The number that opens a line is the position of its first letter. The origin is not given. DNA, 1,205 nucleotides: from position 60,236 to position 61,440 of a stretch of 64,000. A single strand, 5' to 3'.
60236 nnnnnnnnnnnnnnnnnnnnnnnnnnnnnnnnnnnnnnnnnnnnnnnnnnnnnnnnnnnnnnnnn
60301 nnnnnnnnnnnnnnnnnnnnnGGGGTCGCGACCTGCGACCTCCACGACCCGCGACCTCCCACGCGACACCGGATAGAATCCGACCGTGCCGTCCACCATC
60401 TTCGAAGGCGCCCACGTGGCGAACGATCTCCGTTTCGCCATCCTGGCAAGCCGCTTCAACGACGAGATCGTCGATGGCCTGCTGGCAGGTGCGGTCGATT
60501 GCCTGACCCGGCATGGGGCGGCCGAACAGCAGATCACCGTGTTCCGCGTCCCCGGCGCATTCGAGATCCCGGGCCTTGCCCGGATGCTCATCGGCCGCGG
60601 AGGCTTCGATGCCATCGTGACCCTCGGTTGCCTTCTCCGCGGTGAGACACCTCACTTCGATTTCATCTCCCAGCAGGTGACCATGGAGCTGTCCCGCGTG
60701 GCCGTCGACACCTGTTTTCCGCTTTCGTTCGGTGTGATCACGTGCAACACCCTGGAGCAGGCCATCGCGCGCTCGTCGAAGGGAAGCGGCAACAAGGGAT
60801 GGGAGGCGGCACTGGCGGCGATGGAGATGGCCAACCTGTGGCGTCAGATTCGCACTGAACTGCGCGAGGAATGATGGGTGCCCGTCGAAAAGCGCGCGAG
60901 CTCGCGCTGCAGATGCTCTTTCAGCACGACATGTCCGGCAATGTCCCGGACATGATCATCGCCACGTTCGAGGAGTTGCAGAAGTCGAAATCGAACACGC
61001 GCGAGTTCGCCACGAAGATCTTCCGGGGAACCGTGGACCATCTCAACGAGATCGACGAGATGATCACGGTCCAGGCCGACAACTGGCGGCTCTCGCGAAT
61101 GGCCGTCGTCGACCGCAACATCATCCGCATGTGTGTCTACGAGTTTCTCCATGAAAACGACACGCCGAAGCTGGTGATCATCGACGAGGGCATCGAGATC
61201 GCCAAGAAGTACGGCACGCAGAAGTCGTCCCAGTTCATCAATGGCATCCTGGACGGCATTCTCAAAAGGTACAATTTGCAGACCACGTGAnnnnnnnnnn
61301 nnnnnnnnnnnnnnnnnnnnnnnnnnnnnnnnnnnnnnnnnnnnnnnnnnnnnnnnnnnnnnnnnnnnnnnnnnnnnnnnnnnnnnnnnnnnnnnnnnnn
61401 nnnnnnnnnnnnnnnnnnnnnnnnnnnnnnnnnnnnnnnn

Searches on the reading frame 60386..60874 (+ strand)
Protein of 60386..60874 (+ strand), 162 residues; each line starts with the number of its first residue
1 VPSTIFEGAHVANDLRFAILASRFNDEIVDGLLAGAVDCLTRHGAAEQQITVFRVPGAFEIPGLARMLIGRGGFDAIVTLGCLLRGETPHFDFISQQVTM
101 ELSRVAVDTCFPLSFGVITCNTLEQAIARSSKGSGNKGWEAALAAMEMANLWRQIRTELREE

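Call 38: search_protein_families(library=pfam, proteins=[window:60386-60874:+], max_evalue=0.000001)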
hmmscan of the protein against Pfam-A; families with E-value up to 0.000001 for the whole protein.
window:60386-60874:+ (162 aa): 1 family
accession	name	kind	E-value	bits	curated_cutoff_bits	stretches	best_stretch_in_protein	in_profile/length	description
PF00885.24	DMRL_synthase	-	2.5e-51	173.7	26.7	1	15-151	2-137/139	6,7-dimethyl-8-ribityllumazine synthase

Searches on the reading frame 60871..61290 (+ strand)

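Call 38: search_protein_families(library=pfam, proteins=[window:60871-61290:+], max_evalue=0.000001)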
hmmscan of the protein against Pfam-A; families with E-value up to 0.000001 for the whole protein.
window:60871-61290:+ (139 aa): 1 family
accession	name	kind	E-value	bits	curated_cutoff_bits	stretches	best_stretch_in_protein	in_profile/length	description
PF01029.23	NusB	-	7.9e-36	123.8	23.1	1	6-132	1-133/133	NusB family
